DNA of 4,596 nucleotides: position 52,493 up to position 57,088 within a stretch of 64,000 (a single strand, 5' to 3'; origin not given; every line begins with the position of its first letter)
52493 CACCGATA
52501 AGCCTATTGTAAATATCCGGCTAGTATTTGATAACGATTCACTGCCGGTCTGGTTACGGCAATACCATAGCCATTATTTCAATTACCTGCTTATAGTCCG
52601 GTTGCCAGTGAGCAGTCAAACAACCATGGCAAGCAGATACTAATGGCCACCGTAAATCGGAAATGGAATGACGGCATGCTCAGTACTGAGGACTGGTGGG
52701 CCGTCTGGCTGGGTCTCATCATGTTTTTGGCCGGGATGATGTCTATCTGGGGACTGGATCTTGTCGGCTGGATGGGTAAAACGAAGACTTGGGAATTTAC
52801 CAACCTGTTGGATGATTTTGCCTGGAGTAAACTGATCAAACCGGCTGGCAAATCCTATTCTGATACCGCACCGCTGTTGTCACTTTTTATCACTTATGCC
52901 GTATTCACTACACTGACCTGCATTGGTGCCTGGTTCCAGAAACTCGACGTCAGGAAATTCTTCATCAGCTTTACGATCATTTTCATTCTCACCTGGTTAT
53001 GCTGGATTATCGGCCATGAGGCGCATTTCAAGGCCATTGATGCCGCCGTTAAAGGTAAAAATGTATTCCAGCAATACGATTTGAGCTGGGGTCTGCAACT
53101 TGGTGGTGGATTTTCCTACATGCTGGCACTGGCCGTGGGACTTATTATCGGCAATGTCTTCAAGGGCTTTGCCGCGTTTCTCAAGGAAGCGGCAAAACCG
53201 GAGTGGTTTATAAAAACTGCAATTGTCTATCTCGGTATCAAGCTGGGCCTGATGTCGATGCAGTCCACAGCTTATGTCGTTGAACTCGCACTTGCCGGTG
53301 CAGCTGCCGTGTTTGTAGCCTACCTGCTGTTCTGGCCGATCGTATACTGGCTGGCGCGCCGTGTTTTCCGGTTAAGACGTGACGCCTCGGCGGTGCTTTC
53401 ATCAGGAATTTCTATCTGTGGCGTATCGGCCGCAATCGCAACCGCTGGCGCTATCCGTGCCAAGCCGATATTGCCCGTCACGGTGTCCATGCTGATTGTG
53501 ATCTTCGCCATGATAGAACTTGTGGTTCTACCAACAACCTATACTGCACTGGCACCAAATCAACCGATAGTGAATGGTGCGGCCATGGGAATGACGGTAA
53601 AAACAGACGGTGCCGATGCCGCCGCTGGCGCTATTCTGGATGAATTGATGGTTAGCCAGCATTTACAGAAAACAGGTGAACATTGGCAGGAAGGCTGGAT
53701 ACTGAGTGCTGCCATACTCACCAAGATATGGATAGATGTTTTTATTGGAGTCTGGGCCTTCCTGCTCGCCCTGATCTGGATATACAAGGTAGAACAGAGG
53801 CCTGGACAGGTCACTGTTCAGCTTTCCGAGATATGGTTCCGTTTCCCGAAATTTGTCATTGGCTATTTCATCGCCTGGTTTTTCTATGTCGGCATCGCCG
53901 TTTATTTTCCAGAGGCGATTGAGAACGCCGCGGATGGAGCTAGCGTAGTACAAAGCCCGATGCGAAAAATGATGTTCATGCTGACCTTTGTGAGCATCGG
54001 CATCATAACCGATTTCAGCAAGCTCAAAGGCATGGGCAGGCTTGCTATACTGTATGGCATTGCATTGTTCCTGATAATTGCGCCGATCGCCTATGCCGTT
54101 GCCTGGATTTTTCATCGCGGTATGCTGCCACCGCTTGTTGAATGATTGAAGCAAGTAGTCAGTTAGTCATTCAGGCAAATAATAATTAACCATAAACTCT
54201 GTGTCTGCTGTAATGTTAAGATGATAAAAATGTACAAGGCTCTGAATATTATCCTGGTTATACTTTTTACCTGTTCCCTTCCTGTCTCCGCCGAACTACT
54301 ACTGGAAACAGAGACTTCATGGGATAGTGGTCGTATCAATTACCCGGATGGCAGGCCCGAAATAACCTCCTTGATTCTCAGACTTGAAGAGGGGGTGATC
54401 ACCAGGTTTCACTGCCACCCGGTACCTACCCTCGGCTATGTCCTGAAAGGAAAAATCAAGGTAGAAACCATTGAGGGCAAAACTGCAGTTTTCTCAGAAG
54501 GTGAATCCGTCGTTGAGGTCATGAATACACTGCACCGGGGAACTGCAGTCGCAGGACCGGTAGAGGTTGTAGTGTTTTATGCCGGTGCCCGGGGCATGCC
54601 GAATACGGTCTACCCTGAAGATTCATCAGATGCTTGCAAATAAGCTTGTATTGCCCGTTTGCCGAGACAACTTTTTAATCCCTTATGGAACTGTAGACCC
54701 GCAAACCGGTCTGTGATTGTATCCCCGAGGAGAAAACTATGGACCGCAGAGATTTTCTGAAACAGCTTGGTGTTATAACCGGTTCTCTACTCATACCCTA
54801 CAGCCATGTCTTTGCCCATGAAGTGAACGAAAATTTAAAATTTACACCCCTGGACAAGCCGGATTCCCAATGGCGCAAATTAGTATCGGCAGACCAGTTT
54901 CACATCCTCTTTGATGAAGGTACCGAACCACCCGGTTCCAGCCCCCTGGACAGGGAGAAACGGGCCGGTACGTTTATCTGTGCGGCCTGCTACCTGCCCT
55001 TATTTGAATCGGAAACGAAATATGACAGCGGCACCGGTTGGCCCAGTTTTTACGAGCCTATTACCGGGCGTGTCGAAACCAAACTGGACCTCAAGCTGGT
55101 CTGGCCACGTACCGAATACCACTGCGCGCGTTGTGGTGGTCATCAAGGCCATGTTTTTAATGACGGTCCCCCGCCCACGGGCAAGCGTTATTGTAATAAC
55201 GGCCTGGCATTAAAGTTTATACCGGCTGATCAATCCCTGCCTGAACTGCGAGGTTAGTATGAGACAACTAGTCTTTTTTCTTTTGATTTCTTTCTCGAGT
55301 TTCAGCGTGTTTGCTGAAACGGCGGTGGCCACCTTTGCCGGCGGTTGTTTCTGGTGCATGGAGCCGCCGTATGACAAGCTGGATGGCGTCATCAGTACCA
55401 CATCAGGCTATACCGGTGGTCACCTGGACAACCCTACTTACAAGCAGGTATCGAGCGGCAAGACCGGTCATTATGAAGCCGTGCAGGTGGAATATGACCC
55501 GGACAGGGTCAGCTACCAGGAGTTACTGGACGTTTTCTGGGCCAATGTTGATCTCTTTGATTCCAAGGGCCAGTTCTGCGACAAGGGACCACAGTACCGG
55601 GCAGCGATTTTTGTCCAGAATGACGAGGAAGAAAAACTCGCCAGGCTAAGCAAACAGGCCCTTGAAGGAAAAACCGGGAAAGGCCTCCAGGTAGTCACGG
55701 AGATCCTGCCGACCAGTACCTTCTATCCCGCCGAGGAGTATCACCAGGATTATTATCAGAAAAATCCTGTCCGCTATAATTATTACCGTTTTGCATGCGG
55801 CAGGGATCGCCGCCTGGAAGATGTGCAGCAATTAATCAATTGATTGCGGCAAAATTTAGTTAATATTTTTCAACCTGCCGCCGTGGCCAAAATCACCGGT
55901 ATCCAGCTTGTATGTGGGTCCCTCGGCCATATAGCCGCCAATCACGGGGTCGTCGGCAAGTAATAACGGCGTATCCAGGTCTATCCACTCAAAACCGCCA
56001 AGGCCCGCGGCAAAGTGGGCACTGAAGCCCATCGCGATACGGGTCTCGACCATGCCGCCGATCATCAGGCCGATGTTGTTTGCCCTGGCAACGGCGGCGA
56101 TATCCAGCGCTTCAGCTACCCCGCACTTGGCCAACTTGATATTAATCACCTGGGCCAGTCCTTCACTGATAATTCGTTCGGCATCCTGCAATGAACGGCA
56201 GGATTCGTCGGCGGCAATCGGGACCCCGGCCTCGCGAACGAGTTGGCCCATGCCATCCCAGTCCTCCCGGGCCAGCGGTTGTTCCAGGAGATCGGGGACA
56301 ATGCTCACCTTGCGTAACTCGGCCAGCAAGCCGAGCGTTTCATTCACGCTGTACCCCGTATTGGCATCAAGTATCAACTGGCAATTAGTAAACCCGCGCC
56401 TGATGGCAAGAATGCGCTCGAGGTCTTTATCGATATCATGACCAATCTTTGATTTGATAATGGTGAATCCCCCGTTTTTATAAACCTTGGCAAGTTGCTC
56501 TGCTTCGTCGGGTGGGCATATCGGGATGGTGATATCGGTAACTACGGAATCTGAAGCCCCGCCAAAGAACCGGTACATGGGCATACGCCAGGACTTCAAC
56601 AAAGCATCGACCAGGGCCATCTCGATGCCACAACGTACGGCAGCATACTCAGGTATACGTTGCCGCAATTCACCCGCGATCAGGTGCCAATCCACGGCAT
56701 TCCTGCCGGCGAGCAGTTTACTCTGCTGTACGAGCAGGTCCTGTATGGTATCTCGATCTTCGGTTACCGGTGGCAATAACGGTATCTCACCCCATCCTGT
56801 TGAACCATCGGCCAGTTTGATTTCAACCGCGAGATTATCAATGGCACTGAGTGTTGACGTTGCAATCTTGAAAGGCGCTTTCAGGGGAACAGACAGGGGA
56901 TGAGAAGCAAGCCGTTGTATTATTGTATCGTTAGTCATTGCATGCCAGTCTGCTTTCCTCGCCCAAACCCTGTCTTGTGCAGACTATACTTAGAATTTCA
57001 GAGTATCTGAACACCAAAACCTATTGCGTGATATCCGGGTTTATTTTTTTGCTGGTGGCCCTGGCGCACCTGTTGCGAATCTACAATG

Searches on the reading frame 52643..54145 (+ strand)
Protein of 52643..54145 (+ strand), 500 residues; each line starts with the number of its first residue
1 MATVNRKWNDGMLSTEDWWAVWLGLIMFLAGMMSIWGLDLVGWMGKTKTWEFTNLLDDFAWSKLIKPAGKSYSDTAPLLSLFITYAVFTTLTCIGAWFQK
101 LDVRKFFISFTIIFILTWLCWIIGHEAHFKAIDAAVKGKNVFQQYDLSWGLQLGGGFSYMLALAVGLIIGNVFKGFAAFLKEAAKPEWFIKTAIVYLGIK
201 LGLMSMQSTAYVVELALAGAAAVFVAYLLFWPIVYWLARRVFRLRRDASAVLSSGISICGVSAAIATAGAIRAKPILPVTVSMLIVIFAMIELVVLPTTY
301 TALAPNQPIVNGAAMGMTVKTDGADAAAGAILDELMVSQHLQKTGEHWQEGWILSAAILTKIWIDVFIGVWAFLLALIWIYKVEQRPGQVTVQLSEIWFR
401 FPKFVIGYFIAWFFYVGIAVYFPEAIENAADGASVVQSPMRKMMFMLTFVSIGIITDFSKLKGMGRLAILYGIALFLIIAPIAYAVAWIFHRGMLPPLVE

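Call 29: search_protein_families(library=pfam, proteins=[window:52643-54145:+], max_evalue=0.00001)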
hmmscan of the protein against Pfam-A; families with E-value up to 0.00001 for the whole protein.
window:52643-54145:+ (500 aa): 1 family
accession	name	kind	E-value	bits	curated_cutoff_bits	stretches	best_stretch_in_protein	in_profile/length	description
PF03601.19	Cons_hypoth698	-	5.7e-19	68.6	24.5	1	160-466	30-298/304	Conserved hypothetical protein 698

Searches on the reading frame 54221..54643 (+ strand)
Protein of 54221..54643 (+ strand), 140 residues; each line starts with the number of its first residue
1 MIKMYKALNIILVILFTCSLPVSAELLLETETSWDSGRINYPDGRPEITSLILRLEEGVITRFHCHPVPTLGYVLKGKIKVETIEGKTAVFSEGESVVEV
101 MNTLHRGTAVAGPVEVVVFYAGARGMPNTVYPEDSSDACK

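Call 29: search_protein_families(library=pfam, proteins=[window:54221-54643:+], max_evalue=0.00001)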
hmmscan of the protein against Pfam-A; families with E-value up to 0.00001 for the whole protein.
window:54221-54643:+ (140 aa): 1 family
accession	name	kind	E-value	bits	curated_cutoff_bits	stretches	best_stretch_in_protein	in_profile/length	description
PF07883.17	Cupin_2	-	1.5e-08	34.7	27.2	1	54-119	4-69/70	Cupin domain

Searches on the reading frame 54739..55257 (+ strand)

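Call 29: search_protein_families(library=pfam, proteins=[window:54739-55257:+], max_evalue=0.00001)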
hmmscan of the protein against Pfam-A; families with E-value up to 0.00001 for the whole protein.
window:54739-55257:+ (172 aa): 1 family
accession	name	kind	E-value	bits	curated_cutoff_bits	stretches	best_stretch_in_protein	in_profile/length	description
PF01641.26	SelR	-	2.1e-42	144.2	24.9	1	50-162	2-116/116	SelR domain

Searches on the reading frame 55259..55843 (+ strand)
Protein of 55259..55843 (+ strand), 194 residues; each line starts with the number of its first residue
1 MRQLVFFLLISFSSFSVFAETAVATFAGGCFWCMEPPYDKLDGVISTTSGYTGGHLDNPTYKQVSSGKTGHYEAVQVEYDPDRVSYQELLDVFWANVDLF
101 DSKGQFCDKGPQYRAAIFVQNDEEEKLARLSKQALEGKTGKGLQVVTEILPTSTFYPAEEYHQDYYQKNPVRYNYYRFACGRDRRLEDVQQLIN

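Call 29: search_protein_families(library=pfam, proteins=[window:55259-55843:+], max_evalue=0.00001)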
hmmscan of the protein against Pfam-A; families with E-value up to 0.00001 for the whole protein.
window:55259-55843:+ (194 aa): 1 family
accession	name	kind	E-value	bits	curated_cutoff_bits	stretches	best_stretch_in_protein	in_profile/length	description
PF01625.27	PMSR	-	3.4e-62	209.6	23.7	1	24-174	2-152/153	Peptide methionine sulfoxide reductase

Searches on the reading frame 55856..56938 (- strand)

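Call 29: search_protein_families(library=pfam, proteins=[window:55856-56938:-], max_evalue=0.00001)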
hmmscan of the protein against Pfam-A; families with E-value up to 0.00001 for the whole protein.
window:55856-56938:- (360 aa): 2 families
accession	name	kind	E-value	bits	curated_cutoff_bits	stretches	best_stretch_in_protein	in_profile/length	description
PF13378.12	MR_MLE_C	-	4.7e-38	131.5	29.4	1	146-347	3-207/219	Enolase C-terminal domain-like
PF02746.21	MR_MLE_N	-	6.5e-08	33.2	22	1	17-126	11-117/117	Mandelate racemase / muconate lactonizing enzyme, N-terminal domain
